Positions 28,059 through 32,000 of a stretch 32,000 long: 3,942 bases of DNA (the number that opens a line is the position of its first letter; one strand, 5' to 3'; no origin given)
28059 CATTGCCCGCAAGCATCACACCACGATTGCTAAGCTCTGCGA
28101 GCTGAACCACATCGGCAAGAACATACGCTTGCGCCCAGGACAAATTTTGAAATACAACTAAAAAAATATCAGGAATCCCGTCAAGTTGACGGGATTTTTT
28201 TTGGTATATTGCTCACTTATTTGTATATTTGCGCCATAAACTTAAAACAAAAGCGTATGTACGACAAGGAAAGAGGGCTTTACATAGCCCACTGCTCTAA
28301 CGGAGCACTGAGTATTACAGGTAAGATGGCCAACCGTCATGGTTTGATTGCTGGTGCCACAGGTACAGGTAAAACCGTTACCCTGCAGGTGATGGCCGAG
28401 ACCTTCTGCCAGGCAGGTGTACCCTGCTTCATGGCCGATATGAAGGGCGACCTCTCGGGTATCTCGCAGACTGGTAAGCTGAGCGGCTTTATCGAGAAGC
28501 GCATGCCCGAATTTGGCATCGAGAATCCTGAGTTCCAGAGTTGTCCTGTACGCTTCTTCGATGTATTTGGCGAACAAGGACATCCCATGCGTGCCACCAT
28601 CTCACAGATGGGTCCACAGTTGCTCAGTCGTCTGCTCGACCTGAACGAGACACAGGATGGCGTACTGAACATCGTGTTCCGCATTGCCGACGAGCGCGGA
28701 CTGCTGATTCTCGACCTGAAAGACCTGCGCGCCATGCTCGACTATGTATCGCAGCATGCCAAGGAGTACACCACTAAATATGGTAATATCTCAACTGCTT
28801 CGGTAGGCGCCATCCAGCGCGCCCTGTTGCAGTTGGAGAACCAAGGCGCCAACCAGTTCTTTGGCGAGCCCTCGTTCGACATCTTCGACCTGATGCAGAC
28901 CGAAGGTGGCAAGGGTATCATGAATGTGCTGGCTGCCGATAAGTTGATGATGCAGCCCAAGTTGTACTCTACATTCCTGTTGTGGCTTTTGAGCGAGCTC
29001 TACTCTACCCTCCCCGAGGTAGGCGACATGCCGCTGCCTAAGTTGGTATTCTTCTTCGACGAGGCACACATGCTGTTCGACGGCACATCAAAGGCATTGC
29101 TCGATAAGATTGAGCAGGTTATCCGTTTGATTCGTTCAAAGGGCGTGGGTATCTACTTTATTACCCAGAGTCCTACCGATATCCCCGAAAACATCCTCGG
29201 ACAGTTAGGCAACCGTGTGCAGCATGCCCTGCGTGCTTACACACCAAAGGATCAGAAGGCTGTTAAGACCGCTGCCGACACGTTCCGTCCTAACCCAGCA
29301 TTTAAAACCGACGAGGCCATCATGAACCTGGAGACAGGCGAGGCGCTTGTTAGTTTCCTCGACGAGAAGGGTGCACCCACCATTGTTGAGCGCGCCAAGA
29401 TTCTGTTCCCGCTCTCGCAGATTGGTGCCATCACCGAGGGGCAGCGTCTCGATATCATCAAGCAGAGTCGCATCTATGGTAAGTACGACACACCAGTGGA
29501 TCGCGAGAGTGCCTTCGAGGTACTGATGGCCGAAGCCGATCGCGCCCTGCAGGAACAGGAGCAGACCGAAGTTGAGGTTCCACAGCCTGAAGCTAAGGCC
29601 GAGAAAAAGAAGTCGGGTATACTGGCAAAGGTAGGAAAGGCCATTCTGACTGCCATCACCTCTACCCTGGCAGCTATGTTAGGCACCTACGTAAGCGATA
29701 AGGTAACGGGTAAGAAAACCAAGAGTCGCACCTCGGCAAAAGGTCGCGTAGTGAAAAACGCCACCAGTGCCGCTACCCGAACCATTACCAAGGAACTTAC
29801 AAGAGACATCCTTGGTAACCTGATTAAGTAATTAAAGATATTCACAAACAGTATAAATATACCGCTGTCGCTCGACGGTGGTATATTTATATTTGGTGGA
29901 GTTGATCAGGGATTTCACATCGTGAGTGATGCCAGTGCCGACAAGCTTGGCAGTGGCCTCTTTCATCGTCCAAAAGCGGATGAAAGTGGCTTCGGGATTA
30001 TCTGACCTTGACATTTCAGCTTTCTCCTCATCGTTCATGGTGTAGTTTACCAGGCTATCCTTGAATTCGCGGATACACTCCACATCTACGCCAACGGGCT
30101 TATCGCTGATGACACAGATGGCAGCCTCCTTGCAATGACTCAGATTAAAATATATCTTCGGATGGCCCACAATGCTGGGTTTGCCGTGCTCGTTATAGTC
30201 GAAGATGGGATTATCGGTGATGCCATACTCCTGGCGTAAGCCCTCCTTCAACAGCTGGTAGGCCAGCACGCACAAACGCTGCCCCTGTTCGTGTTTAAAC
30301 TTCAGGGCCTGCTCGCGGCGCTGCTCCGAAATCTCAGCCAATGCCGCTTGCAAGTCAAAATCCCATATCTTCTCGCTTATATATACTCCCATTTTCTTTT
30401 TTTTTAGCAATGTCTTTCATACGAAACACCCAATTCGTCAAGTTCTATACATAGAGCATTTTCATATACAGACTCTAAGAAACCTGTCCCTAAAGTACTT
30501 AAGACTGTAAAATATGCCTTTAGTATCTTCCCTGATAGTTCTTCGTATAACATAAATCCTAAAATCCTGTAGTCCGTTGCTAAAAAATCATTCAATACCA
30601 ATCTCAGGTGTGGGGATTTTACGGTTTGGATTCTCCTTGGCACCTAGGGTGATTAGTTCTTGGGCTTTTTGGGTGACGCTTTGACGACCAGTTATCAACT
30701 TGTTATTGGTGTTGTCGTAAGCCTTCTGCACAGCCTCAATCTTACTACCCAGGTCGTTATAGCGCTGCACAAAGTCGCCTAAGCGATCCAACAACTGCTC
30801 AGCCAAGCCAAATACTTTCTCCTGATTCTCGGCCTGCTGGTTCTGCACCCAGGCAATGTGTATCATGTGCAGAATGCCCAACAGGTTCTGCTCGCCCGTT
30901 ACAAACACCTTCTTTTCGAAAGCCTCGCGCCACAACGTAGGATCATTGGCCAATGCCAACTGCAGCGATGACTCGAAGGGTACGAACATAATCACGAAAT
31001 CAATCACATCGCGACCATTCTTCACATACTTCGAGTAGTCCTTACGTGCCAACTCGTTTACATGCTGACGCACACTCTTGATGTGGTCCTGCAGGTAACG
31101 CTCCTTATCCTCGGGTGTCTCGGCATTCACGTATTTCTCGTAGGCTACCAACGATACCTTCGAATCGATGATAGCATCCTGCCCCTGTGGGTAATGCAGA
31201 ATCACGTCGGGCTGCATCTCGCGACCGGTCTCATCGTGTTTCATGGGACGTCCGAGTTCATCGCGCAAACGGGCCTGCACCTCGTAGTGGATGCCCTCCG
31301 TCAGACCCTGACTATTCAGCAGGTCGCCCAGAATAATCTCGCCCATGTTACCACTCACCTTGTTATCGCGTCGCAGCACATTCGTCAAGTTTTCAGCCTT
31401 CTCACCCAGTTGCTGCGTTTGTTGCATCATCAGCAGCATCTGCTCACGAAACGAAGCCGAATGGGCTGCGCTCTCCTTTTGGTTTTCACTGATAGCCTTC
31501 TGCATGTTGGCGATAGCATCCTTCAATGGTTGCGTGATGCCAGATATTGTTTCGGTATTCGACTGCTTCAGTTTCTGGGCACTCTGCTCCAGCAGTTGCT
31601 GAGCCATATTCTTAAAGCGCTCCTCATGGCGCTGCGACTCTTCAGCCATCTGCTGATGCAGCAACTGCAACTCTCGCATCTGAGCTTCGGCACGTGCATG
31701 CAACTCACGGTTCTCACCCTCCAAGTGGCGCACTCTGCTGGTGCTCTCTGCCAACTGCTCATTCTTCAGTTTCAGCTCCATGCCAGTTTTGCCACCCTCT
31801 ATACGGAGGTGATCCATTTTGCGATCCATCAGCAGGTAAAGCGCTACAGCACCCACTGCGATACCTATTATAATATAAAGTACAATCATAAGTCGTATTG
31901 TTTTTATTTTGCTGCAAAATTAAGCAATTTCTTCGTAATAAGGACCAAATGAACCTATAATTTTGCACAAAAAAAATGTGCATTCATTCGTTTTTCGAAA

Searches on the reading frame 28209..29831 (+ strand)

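Call 12: search_protein_families(library=pfam, proteins=[window:28209-29831:+], max_evalue=0.001)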
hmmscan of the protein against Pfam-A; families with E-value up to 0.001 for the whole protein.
window:28209-29831:+ (540 aa): 7 families
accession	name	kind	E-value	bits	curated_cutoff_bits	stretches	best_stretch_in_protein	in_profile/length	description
PF05872.18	HerA_C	-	1.6e-212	707.1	22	1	31-538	10-497/502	Helicase HerA-like C-terminal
PF01935.23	DUF87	-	5.9e-10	40.1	23.2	1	39-249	20-210/220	Helicase HerA, central domain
PF04851.21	ResIII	-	0.00019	21.8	22.5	0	41-66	22-47/164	Type III restriction enzyme, res subunit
PF01580.24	FtsK_SpoIIIE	-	0.0002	21.3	24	1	39-62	37-59/221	FtsK/SpoIIIE family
PF10412.15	TrwB_AAD_bind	-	0.00058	19.3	20.5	0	32-82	5-55/387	Type IV secretion-system coupling protein DNA-binding domain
PF12846.13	AAA_10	-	0.0007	19.2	27.5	0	280-339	243-297/362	AAA-like domain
PF13401.12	AAA_22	-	0.00085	20.1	27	0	42-77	5-40/130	AAA domain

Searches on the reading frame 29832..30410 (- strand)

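Call 12: search_protein_families(library=pfam, proteins=[window:29832-30410:-], max_evalue=0.001)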
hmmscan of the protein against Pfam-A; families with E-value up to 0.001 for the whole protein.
window:29832-30410:- (192 aa): 2 families
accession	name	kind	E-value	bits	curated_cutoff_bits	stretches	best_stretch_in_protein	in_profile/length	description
PF01648.25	ACPS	-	1.1e-11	45.1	25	1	105-167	1-73/111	4'-phosphopantetheinyl transferase superfamily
PF22624.1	AASDHPPT_N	-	0.00087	19.9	27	0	19-96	9-92/100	4'-phosphopantetheinyl transferase, N-terminal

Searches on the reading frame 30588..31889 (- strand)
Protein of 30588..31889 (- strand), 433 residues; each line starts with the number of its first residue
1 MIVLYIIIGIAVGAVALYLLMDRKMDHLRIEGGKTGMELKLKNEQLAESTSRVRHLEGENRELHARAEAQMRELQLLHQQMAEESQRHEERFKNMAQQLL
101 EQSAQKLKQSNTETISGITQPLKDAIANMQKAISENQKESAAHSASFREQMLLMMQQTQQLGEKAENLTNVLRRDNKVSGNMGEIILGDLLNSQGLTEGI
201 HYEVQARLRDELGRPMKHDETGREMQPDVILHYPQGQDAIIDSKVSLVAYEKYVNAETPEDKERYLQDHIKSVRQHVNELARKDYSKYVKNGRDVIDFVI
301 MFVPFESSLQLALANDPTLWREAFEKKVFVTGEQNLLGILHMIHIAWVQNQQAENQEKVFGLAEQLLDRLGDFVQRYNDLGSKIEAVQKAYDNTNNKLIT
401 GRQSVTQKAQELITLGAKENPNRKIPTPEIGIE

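Call 12: search_protein_families(library=pfam, proteins=[window:30588-31889:-], max_evalue=0.001)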
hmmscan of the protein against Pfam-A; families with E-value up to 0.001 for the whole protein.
window:30588-31889:- (433 aa): 1 family
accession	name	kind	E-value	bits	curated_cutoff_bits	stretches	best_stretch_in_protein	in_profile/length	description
PF02646.22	RmuC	-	4.3e-86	289.1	26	1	114-420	2-289/291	RmuC family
